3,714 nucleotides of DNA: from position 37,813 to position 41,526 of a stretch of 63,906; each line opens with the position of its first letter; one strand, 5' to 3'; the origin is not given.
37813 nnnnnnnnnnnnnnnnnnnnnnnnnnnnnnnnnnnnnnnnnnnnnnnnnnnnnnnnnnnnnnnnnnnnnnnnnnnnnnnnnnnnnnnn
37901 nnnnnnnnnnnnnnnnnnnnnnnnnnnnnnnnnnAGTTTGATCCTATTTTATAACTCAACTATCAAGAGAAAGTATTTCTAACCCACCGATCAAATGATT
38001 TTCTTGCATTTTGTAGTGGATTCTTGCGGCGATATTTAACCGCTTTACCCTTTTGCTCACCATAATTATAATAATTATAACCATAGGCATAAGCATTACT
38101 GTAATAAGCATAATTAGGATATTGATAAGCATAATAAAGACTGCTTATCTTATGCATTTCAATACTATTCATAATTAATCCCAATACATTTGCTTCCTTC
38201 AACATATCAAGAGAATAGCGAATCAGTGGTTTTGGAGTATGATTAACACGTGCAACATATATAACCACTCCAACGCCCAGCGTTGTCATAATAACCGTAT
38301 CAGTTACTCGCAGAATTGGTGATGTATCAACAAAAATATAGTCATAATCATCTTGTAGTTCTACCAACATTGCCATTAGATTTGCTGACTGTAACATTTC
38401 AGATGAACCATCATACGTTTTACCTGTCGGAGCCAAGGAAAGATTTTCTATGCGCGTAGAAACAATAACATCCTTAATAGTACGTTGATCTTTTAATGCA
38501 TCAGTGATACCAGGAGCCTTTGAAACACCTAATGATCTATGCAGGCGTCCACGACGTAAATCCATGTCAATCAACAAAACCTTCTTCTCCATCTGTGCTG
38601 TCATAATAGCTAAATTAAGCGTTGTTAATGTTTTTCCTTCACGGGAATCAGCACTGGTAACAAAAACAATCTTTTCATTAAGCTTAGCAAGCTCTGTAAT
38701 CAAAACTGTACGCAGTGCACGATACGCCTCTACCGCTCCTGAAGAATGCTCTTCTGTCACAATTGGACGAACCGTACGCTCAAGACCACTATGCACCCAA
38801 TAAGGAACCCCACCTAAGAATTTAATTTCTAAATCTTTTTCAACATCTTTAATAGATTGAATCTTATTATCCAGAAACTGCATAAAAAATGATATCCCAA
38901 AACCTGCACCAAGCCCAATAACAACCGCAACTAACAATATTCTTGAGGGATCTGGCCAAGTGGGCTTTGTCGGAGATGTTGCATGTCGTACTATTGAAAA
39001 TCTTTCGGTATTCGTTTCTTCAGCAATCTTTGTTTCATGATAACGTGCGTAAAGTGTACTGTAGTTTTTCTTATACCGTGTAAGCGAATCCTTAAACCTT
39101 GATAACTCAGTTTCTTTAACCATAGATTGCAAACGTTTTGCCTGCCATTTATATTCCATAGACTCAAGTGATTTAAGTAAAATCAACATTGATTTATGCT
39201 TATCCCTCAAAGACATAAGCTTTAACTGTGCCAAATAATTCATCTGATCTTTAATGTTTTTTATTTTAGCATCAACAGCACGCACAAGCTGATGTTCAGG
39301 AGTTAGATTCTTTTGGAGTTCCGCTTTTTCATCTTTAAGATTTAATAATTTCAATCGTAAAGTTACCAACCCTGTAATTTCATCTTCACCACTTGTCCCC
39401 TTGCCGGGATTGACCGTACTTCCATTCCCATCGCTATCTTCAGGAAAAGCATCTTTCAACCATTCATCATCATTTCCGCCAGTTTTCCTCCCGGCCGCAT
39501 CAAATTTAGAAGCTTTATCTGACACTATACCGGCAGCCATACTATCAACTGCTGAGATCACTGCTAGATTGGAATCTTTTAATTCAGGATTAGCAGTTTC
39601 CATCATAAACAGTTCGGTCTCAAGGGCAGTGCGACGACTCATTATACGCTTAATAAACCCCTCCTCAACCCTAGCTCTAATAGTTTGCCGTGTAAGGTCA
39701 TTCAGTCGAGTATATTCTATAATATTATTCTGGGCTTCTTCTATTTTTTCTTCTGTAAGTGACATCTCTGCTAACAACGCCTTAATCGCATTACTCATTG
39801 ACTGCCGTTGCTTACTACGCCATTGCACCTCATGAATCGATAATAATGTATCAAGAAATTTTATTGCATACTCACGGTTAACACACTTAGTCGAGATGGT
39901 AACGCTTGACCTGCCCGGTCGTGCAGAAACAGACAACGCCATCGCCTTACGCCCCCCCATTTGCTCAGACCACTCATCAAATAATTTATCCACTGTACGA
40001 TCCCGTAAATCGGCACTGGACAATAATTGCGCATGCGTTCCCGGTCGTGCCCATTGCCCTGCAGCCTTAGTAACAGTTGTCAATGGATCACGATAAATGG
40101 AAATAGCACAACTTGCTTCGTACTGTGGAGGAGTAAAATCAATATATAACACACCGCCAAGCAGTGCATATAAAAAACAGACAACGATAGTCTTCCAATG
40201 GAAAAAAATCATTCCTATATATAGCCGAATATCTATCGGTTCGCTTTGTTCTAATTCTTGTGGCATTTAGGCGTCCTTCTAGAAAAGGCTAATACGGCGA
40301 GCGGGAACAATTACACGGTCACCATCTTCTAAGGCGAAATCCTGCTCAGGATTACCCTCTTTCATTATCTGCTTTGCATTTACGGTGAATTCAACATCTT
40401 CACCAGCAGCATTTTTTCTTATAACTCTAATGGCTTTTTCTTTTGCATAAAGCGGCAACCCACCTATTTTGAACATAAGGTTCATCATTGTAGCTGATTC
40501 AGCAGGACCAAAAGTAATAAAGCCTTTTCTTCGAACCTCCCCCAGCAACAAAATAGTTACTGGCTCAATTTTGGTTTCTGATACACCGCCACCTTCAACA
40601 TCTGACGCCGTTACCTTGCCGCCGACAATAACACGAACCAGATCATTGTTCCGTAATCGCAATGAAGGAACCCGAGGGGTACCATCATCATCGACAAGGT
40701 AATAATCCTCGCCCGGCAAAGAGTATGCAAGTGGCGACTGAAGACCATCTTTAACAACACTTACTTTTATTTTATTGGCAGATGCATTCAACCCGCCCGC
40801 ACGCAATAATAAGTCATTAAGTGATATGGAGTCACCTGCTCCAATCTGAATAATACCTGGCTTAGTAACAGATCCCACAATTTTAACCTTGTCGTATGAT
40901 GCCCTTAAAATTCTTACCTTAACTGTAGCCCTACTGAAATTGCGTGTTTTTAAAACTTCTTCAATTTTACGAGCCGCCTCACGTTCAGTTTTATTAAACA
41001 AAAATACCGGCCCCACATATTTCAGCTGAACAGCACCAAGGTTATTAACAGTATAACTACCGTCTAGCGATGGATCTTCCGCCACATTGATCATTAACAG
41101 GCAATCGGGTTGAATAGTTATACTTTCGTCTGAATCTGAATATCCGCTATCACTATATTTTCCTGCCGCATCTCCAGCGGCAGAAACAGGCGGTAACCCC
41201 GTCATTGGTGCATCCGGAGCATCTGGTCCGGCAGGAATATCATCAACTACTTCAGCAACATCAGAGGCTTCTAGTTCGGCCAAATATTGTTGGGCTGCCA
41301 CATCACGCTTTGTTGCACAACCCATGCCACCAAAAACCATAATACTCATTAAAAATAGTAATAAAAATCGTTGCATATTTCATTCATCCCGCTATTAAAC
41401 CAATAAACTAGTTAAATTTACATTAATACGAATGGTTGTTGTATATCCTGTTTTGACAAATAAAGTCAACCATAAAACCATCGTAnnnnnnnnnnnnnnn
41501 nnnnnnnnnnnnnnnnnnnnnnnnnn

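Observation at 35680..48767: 13-kb co-directional exosortase/polysaccharide operon with no sorting-signal substrate in the window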

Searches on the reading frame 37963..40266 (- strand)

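Call 4: search_protein_families(library=pfam, proteins=[window:37963-40266:-], max_evalue=0.01)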
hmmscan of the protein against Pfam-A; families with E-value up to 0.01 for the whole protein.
window:37963-40266:- (767 aa): 7 families
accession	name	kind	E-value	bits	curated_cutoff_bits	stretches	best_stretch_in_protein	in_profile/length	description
PF13614.12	AAA_31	-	1.2e-14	55.1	27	1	543-662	13-139/177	AAA domain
PF01656.29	CbiA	-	5.2e-07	30.1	25.4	1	534-701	1-112/125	CobQ/CobB/MinD/ParA nucleotide binding domain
PF02706.20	Wzz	-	3.9e-06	27.5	25.5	1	11-94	3-90/91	Chain length determinant protein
PF10609.15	ParA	-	7.1e-05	22.8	27.1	1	532-700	4-173/246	NUBPL iron-transfer P-loop NTPase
PF13807.11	GNVR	-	0.00017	21.9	27.7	1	402-461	20-79/82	G-rich domain on putative tyrosine kinase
PF23203.1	KIF21A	-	0.0015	18.7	28.5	0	150-186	67-103/161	KIF21A-like domain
PF09140.17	MipZ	-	0.0027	17.5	20.7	0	539-648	8-107/262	ATPase MipZ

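Call 5: search_protein_families(library=ncbifam, proteins=[window:37963-40266:-], max_evalue=0.01)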
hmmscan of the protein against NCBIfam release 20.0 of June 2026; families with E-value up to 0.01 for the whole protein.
window:37963-40266:- (767 aa): 15 families
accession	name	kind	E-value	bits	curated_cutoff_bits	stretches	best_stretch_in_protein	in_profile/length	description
TIGR03018.1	pepcterm_TyrKin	hypoth_equivalog_domain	2.7e-42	144.5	230.65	1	503-700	3-207/207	XrtA-associated tyrosine autokinase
NF008568.0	PRK11519.1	equivalog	2.7e-40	138.2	1068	1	361-725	345-719/720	tyrosine-protein kinase Wzc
TIGR01007.1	eps_fam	subfamily_domain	2.3e-37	128.5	108.05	1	513-714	1-203/204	polysaccharide biosynthesis tyrosine autokinase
TIGR01005.1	eps_transp_fam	subfamily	3.8e-37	127.9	411.7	2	499-732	514-739/754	exopolysaccharide transport protein family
NF007350.0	PRK09841.1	equivalog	3.2e-31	108.2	1248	1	505-722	505-721/726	tyrosine-protein kinase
TIGR03029.1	EpsG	equivalog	4e-25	88.5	313.8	1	509-677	81-248/274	chain length determinant protein tyrosine kinase EpsG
TIGR03007.1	pepcterm_ChnLen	equivalog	3.4e-19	68.4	278.85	1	310-495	280-468/498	XrtA system polysaccharide chain length determinant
TIGR01968.1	minD_bact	equivalog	6.2e-11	42.1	212.9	1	532-648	2-119/261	septum site-determining protein MinD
TIGR03017.1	EpsF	equivalog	1.1e-10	40.9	422.75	1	303-485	259-441/444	chain length determinant protein EpsF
TIGR01969.1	minD_arch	subfamily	1.5e-09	37.5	201.75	1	533-654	2-122/251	cell division ATPase MinD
TIGR01006.1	polys_exp_MPA1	subfamily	9.4e-09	35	296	1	412-488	146-222/226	CspC family polysaccharide chain length determinant protein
NF041283.1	PrgP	equivalog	3.4e-05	23.3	400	1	535-662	6-146/297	ParA superfamily DNA segregation protein PrgP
NF008079.0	PRK10818.1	equivalog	0.00078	18.8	508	1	532-649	3-122/270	septum site-determining protein MinD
NF041546.1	ParA_partition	equivalog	0.0021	17.7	180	0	544-569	12-37/203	ParA family partition ATPase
NF047398.1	AAA_KGGVGR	domain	0.0035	17.7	90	0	544-598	15-72/190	KGGVGR-motif variant AAA ATPase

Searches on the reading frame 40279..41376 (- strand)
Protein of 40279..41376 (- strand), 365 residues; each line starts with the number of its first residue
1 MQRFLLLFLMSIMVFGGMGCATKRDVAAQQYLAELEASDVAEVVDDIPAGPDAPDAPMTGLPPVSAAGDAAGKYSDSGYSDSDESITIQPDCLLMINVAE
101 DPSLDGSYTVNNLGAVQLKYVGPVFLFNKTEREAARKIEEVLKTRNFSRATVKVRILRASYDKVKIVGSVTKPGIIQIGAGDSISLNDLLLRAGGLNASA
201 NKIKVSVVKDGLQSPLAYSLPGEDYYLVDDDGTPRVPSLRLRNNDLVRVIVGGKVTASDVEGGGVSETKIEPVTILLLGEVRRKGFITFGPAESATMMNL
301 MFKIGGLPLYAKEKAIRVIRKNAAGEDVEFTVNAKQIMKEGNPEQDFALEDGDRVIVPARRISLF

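Call 4: search_protein_families(library=pfam, proteins=[window:40279-41376:-], max_evalue=0.01)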
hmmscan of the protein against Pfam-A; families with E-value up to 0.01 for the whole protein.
window:40279-41376:- (365 aa): 3 families
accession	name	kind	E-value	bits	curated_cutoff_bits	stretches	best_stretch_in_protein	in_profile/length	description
PF22461.2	SLBB_2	-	6.3e-12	45.9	27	2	163-222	2-50/79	SLBB domain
PF02563.21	Poly_export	-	1.7e-11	44.6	28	1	82-156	3-76/77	Polysaccharide biosynthesis/export protein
PF10531.15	SLBB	-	7.6e-07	29.3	27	1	163-209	1-45/55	SLBB domain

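Call 5: search_protein_families(library=ncbifam, proteins=[window:40279-41376:-], max_evalue=0.01)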
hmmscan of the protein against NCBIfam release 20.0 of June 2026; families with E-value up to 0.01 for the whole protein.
window:40279-41376:- (365 aa): 4 families
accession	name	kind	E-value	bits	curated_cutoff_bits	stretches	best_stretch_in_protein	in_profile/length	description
TIGR03027.2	pepcterm_export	equivalog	4.4e-23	81.8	180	2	274-359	83-166/169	XrtA/PEP-CTERM system exopolysaccharide export protein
NF041843.1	EpsY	equivalog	2.2e-15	56.5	320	2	80-249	47-210/211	exopolysaccharide export protein EpsY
TIGR03028.1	EpsE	equivalog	3.1e-12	46.4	262.65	1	88-207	4-123/239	polysaccharide export protein EpsE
NF011658.0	PRK15078.1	subfamily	3.5e-07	29.3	333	1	107-215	117-223/380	polysaccharide export protein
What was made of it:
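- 40279..41376 (-): 365-aa OPX (Wza-like) lipoprotein with Poly_export and two SLBB domains and no outer-membrane-spanning Wza_C helix. This makes it a class-3 / D1D2-type OPX that needs a separate porin. TIGR03027 scores 82 against 180; EpsY NF041843 scores 56 (calls 4, 5).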
